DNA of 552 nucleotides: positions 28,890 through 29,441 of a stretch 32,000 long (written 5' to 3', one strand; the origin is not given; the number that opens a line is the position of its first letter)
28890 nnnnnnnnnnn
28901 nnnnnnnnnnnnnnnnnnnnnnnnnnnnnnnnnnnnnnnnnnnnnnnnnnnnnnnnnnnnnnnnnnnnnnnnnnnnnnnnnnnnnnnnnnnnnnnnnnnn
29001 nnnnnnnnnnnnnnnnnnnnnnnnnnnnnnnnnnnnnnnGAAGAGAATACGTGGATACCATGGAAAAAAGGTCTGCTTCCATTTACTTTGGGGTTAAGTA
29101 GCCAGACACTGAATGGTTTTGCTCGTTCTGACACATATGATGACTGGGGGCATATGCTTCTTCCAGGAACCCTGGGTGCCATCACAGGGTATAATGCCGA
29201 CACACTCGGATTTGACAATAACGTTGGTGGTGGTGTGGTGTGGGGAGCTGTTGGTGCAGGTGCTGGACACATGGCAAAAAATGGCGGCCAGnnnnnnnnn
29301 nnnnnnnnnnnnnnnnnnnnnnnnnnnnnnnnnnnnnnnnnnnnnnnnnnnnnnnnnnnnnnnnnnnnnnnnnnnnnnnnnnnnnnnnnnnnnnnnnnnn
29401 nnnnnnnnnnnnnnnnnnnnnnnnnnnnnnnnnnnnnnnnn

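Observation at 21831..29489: pilMNOP operon ends in a three-gene outer-membrane module instead of a single pilQ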

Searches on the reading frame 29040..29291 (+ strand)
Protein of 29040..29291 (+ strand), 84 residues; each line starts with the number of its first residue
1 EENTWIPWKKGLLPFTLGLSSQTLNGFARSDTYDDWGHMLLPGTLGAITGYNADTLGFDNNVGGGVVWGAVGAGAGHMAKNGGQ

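Call 69: search_protein_families(library=pfam, proteins=[window:29040-29291:+], max_evalue=1)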
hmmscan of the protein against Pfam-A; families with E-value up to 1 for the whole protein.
window:29040-29291:+ (84 aa): 0 families
